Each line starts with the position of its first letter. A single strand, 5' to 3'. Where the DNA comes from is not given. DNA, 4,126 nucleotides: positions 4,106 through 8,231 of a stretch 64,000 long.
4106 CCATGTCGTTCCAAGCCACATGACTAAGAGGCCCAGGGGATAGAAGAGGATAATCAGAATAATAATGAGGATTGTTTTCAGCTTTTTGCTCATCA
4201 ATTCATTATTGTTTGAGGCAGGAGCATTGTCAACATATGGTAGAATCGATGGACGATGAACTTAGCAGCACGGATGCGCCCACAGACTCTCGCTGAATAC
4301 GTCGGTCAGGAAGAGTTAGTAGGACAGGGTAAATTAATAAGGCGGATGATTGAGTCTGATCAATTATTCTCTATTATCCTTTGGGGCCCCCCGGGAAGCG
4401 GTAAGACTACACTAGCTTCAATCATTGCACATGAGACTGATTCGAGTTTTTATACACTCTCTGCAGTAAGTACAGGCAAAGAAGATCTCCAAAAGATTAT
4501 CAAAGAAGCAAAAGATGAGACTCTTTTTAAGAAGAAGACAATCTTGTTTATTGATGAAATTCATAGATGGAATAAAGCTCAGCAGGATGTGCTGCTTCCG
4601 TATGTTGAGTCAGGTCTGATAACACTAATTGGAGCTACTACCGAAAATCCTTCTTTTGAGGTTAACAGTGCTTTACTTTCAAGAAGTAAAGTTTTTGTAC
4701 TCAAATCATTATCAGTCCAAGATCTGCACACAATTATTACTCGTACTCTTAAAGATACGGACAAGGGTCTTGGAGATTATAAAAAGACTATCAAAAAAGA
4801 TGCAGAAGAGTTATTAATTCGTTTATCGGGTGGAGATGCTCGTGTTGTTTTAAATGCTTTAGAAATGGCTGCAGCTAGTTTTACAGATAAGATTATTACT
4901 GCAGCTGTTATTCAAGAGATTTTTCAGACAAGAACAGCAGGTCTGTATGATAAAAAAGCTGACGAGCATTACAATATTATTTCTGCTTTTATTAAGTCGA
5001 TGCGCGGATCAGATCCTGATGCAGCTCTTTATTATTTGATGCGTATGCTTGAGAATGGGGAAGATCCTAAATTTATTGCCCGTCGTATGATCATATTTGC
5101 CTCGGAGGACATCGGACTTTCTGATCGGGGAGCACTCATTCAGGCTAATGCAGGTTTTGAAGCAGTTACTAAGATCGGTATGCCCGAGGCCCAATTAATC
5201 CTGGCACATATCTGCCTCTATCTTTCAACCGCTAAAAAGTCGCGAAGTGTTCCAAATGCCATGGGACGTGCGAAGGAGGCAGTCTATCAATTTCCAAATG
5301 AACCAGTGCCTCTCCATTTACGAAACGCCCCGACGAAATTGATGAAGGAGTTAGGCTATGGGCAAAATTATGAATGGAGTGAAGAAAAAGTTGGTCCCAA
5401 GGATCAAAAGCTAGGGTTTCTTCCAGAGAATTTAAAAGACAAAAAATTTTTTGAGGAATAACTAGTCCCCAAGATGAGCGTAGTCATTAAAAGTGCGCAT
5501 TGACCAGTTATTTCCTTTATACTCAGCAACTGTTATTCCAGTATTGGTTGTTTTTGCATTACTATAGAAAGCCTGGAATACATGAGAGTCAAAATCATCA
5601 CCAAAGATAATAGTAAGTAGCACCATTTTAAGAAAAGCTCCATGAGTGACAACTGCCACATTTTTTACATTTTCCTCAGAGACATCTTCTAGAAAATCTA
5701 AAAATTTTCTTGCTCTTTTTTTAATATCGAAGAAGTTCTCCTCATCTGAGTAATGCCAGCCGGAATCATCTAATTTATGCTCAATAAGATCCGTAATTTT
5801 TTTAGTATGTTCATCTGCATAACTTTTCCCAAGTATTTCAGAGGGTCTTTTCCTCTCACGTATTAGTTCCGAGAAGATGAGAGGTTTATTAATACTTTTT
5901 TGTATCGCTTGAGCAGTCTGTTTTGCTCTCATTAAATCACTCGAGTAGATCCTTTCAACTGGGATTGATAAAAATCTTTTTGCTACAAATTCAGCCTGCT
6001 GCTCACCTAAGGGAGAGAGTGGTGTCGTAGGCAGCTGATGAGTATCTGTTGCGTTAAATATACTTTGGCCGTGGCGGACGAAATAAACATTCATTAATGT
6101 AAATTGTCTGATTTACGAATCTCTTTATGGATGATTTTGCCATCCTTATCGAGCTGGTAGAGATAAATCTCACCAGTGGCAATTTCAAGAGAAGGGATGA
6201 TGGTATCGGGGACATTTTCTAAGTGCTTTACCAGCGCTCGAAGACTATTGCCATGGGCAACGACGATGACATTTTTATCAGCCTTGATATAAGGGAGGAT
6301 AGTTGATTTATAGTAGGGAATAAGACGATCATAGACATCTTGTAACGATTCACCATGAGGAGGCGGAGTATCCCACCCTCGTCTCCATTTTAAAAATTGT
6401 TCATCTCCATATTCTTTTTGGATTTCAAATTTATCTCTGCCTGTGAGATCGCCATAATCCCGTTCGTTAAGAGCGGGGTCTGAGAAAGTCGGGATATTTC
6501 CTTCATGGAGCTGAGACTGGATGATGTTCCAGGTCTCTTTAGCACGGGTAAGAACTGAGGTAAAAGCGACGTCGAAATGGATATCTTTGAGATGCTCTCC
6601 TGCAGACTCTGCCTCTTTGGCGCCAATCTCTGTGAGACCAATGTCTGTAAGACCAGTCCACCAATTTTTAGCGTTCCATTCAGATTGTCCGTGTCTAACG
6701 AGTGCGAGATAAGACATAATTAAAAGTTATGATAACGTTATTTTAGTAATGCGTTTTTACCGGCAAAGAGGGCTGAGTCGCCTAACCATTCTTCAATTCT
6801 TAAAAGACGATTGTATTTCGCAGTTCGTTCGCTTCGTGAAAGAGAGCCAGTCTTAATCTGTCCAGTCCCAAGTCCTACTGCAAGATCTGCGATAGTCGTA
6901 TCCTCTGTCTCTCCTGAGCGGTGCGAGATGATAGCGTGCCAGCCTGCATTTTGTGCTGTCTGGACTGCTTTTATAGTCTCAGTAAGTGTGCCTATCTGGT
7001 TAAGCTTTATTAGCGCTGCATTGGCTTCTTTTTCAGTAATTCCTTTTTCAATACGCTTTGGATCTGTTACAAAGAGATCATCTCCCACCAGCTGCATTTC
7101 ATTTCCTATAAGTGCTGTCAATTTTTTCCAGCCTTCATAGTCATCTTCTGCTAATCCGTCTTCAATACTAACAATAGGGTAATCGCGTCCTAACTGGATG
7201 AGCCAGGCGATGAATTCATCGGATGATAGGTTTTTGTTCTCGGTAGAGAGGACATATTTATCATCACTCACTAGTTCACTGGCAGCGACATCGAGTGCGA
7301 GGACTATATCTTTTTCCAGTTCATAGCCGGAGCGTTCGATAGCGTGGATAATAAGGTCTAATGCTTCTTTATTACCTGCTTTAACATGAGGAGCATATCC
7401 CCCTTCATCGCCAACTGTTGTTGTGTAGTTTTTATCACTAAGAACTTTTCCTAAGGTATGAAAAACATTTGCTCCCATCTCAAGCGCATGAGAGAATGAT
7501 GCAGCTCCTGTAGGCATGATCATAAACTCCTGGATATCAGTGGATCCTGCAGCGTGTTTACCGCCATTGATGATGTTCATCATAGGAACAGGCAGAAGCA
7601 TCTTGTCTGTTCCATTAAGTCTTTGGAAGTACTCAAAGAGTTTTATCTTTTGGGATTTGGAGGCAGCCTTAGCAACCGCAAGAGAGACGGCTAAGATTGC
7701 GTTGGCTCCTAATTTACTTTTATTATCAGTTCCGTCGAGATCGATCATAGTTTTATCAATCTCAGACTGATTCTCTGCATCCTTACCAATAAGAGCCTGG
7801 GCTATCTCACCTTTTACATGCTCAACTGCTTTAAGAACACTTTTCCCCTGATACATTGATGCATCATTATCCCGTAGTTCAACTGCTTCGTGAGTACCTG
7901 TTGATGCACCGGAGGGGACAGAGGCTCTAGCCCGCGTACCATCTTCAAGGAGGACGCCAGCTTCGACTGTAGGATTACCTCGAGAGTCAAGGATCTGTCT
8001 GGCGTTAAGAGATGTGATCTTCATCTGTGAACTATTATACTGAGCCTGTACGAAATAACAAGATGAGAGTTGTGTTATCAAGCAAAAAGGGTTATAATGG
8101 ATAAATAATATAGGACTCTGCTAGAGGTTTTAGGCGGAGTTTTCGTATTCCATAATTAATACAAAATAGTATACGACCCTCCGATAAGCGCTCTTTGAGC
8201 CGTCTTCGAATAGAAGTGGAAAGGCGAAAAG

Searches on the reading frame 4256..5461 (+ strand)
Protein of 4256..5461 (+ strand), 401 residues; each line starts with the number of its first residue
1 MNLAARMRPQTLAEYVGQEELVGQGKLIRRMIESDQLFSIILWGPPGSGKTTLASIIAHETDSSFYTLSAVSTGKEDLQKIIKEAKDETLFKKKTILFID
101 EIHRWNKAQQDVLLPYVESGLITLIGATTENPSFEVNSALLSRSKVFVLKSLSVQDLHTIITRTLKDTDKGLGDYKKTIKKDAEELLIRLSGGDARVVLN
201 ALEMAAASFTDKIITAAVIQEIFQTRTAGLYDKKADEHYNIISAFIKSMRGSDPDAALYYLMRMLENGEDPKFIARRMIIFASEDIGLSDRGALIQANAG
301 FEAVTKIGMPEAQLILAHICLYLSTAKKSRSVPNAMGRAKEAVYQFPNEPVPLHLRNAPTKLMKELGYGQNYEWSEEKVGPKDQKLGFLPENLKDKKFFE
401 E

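Call 57: search_protein_families(library=pfam, proteins=[window:4256-5461:+], max_evalue=0.0001)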
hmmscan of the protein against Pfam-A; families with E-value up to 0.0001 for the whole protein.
window:4256-5461:+ (401 aa): 8 families
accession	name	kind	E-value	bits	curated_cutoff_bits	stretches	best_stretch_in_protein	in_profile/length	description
PF12002.13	MgsA_C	-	1.1e-52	178.8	27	1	251-400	1-149/167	MgsA AAA+ ATPase C terminal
PF16193.11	AAA_assoc_2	-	4.3e-23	81.8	34.3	1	175-250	3-81/81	AAA C-terminal domain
PF05496.18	RuvB_N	-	4.1e-18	66.1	27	1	7-125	1-116/159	Holliday junction DNA helicase RuvB P-loop domain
PF00004.35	AAA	-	1.6e-17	64.7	21.2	1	40-148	1-127/131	ATPase family associated with various cellular activities (AAA)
PF07728.20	AAA_5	-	1.2e-09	38.8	22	1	40-122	2-95/139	AAA domain (dynein-related subfamily)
PF13173.12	AAA_14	-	5.3e-08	33.4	27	1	40-156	5-127/129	AAA domain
PF00158.32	Sigma54_activat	-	2e-05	24.8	20.2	0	93-131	93-131/168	Sigma-54 interaction domain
PF20720.3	nSTAND3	-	2.6e-05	24.4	27.2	1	40-102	20-74/155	Novel STAND NTPase 3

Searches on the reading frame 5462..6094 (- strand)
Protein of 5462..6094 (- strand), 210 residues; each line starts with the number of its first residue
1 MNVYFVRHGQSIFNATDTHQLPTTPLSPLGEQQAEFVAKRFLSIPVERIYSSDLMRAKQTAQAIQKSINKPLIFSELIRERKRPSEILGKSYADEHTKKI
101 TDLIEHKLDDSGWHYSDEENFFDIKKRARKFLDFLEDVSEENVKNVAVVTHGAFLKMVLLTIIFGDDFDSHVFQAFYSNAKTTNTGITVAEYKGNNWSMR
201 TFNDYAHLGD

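Call 57: search_protein_families(library=pfam, proteins=[window:5462-6094:-], max_evalue=0.0001)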
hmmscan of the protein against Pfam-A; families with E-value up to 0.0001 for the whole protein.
window:5462-6094:- (210 aa): 1 family
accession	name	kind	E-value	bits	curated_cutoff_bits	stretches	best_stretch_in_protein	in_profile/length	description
PF00300.27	His_Phos_1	-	6.6e-32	111.2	21.7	1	3-204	1-193/194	Histidine phosphatase superfamily (branch 1)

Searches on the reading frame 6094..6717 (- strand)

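Call 57: search_protein_families(library=pfam, proteins=[window:6094-6717:-], max_evalue=0.0001)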
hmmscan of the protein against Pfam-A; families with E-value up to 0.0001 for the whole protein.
window:6094-6717:- (207 aa): 1 family
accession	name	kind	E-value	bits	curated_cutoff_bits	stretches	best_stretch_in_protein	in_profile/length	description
PF00300.27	His_Phos_1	-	5.2e-44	150.7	21.7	1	4-197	1-189/194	Histidine phosphatase superfamily (branch 1)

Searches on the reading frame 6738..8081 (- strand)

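Call 57: search_protein_families(library=pfam, proteins=[window:6738-8081:-], max_evalue=0.0001)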
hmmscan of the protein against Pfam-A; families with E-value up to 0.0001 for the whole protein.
window:6738-8081:- (447 aa): 2 families
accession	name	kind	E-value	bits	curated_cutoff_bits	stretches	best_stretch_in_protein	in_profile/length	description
PF00113.28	Enolase_C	-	1.7e-121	405.5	21.5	1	161-444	2-292/296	Enolase, C-terminal TIM barrel domain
PF03952.21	Enolase_N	-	1.5e-57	193.9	35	1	22-151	1-130/131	Enolase, N-terminal domain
